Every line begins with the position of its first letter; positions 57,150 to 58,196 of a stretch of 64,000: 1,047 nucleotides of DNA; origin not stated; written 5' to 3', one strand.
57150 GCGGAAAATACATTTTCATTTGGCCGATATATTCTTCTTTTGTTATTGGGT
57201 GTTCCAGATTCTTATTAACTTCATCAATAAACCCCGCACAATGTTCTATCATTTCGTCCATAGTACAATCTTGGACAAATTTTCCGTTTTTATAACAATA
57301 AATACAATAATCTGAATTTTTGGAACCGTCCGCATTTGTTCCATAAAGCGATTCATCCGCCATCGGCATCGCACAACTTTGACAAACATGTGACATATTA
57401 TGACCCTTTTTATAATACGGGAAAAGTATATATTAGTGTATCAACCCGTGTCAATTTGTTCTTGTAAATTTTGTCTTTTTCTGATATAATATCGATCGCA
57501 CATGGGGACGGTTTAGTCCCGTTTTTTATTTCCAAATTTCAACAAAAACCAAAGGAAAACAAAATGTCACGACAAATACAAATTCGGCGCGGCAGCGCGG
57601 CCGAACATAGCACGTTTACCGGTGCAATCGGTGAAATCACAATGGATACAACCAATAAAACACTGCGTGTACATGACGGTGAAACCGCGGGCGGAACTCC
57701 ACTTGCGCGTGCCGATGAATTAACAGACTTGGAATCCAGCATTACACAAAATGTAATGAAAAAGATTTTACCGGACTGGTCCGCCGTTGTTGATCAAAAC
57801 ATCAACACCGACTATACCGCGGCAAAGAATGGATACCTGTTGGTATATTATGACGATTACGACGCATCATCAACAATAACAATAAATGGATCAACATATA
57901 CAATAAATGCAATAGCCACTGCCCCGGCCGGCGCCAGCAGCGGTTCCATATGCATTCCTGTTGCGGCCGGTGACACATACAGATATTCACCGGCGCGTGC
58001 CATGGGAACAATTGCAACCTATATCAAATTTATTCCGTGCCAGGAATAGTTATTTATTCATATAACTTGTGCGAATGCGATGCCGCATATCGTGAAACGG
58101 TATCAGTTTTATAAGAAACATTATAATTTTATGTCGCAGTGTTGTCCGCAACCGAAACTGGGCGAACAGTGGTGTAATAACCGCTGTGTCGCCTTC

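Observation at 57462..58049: Orphan Mtd / phage tail-fibre N-terminal-like protein with its own strong promoter and a leader hairpin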

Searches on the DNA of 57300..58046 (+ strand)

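Call 54: search_rna_families(source=L174, start=3500, end=10000, threshold=evalue, max_evalue=0.1)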
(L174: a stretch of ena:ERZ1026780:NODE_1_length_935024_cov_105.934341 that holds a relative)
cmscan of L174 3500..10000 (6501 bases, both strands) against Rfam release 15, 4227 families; matches with E-value up to 0.1: 2.
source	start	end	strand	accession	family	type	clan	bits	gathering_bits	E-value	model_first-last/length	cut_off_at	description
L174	6262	6340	+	RF00519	suhB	Gene; sRNA;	CL00108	29.4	41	0.005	1-77/77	no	Makes More Granules Regulator RNA (mmgR)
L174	6266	6333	+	RF02837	anti-hemB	Gene; sRNA;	-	26.2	49.5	0.0063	1-81/81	no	Burkholderia RNA 7 (anti-hemB)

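Call 55: search_rna_families(source=window, start=57300, end=57700, threshold=evalue, max_evalue=10, show_alignments=2)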
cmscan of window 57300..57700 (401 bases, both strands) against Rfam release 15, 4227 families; matches with E-value up to 10: 4.
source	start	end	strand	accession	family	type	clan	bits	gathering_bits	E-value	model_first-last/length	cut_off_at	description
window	57391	57481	-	RF02698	Avalong_thermometer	Cis-reg; thermoregulator;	-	16.7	154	1.1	1-131/131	no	Avalong 5' UTR thermometer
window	57404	57491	+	RF00072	SNORA75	Gene; snRNA; snoRNA; HACA-box;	-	15.3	80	9.8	1-134/134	no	Small nucleolar RNA SNORA75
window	57447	57605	+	RF02799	CssrB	Gene; sRNA;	-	12.6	76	3.9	1-180/180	no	Chromosome-encoded Shigella sRNA B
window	57548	57586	-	RF00411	SNORA9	Gene; snRNA; snoRNA; HACA-box;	CL00027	12.5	85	5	15-53/133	no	Small nucleolar RNA SNORA9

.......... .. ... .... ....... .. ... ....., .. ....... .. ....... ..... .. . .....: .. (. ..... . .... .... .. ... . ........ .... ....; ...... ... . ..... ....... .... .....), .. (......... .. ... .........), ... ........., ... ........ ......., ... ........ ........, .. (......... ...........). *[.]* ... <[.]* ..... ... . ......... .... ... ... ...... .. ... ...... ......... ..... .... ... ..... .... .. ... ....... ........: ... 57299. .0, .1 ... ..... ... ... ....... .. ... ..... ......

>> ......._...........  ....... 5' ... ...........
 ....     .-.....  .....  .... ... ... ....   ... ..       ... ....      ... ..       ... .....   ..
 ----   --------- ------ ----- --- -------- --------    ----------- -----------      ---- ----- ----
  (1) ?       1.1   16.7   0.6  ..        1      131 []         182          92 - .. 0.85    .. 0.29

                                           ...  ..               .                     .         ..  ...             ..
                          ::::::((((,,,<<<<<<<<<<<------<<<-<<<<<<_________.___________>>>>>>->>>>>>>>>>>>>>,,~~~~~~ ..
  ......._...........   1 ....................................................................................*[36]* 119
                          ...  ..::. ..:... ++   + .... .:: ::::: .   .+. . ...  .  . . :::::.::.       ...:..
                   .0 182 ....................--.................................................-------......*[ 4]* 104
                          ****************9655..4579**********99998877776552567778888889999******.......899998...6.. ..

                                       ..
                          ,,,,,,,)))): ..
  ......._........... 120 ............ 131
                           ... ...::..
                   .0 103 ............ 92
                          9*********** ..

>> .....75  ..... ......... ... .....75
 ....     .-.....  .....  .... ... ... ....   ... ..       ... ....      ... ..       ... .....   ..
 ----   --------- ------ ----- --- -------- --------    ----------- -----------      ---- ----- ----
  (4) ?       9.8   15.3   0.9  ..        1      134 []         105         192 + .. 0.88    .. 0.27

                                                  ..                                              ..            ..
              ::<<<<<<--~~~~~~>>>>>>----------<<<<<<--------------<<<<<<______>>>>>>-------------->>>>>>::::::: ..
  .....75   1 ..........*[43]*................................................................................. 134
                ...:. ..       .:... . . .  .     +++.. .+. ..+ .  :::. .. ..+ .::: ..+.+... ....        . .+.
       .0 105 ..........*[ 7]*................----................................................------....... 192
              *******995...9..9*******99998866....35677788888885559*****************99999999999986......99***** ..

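Call 56: search_rna_families(sources=[L011, L024, L047], threshold=evalue, max_evalue=0.1)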
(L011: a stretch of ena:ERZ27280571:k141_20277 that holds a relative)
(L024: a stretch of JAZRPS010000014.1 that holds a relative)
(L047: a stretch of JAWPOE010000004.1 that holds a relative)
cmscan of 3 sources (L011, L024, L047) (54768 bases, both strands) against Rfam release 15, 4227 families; matches with E-value up to 0.1: 3.
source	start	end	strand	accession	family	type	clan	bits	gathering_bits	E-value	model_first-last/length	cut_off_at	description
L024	4631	4703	+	RF00005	tRNA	Gene; tRNA;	CL00001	77.5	29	2.3e-15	1-71/71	no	tRNA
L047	9038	9110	+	RF00005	tRNA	Gene; tRNA;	CL00001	77.5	29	2.3e-15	1-71/71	no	tRNA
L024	9777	9878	+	RF00506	Thr_leader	Cis-reg; leader;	-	30.5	55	0.087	1-118/118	no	Threonine operon leader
